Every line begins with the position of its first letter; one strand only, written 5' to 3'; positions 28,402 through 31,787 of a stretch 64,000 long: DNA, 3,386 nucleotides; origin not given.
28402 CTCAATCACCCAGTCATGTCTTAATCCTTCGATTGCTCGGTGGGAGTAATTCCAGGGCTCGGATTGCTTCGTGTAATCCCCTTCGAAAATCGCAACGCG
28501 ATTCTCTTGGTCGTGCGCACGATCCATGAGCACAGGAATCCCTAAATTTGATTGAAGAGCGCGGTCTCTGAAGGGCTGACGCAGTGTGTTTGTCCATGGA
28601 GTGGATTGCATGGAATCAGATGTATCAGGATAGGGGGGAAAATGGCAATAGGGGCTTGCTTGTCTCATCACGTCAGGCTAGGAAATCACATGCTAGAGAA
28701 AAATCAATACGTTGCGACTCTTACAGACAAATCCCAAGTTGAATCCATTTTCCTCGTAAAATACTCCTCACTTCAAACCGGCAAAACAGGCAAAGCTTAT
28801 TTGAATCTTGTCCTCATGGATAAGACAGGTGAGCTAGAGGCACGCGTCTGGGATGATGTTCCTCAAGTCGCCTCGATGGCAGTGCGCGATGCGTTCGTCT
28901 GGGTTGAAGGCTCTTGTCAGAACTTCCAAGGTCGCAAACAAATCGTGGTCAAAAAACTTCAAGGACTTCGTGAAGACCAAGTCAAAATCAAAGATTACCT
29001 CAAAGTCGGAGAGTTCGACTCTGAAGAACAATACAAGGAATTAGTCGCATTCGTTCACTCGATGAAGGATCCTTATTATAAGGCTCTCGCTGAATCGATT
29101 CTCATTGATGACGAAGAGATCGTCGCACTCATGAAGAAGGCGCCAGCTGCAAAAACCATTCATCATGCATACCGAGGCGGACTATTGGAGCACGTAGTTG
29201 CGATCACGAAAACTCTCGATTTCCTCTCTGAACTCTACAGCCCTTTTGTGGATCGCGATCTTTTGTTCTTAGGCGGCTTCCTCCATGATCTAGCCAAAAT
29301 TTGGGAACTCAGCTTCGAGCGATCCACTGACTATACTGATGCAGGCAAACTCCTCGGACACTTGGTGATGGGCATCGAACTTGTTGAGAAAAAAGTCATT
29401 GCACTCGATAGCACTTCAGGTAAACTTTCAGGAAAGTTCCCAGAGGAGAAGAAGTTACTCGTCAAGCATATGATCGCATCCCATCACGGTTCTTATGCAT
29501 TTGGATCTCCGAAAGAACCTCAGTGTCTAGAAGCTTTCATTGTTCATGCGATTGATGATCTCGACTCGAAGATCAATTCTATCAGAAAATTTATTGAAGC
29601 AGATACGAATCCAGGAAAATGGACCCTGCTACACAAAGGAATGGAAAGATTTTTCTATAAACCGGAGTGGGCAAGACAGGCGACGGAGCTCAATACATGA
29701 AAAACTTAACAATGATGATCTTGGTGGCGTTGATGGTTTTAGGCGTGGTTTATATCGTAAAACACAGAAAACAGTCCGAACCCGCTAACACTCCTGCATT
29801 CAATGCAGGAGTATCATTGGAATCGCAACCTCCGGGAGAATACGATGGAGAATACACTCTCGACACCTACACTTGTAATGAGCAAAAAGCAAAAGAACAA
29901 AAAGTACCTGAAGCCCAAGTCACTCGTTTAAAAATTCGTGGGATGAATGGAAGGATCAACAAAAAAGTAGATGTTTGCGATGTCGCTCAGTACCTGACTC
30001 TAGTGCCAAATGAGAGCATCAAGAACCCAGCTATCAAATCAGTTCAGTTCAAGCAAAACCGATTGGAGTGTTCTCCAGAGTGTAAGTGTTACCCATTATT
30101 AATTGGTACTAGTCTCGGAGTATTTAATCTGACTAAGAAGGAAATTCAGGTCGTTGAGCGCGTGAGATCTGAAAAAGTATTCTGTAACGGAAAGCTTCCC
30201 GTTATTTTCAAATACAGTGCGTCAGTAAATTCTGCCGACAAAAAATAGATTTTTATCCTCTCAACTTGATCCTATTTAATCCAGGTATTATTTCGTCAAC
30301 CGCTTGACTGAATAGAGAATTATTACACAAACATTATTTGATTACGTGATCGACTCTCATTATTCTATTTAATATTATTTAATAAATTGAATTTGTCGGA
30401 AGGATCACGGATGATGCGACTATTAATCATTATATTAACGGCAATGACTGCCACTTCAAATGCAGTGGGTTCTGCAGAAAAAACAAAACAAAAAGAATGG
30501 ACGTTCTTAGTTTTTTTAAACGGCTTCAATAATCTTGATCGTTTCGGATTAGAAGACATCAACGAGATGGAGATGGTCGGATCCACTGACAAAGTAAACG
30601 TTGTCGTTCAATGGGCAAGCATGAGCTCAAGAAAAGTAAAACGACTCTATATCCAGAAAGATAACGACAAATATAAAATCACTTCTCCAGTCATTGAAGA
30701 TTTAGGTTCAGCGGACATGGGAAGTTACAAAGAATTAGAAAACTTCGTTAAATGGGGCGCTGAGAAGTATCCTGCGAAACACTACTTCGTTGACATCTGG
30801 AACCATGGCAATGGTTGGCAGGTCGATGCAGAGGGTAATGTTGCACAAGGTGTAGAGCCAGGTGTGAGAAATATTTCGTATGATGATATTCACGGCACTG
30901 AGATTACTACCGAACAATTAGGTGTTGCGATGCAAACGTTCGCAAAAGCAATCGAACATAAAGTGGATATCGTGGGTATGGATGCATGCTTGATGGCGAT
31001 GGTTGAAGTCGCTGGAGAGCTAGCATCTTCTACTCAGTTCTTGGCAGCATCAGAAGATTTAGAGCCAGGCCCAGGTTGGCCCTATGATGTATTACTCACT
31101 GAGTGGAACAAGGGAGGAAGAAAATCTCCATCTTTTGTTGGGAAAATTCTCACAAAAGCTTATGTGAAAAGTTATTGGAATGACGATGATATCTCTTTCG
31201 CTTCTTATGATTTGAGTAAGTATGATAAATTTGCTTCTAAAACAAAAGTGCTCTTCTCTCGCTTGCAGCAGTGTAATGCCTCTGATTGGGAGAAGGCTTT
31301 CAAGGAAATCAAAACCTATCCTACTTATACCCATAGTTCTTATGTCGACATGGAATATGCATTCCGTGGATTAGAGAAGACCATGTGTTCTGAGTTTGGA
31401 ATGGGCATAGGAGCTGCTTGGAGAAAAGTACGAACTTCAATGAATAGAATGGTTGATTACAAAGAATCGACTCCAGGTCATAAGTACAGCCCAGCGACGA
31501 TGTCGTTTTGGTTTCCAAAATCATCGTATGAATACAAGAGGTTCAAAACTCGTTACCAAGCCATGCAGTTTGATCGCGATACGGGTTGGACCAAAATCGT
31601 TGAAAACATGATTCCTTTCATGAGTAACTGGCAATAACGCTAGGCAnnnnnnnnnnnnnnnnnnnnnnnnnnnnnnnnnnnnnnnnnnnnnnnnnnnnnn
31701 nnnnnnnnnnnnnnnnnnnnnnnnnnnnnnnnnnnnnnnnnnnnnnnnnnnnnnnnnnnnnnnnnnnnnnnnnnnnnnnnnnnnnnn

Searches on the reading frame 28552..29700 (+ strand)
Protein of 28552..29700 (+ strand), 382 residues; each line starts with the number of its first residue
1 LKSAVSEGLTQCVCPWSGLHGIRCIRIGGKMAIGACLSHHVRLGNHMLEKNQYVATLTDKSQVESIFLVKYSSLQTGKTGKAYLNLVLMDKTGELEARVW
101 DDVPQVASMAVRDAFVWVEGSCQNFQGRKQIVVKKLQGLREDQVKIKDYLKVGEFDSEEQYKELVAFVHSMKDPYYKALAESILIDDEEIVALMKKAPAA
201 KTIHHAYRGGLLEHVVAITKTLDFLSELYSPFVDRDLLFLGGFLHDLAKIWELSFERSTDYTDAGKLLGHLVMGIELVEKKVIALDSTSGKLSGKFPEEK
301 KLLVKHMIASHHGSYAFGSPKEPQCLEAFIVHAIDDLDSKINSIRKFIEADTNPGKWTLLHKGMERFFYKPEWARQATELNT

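Call 45: search_protein_families(library=pfam, proteins=[window:28552-29700:+], max_evalue=0.001)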
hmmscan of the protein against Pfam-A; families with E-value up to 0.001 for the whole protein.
window:28552-29700:+ (382 aa): 3 families
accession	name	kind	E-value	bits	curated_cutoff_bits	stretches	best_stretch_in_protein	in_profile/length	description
PF01966.28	HD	-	6.7e-11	42.9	22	1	212-338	2-114/116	HD domain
PF01336.31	tRNA_anti-codon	-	4.8e-07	30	27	1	78-137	12-73/75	OB-fold nucleic acid binding domain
PF07514.17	TraI_2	-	0.00066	19.1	23.9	0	189-219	44-74/324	Putative helicase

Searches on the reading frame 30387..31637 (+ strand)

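Call 46: search_protein_families(library=pfam, proteins=[window:30387-31637:+], max_evalue=0.001)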
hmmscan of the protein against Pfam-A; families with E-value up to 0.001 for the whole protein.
window:30387-31637:+ (416 aa): 2 families
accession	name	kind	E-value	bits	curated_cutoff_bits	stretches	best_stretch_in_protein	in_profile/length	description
PF03415.19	Peptidase_C11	-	2.2e-45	156.2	25.8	1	42-406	1-357/359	Clostripain family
PF14254.12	DUF4348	-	0.00061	19.7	27.2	0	55-111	68-124/230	Domain of unknown function (DUF4348)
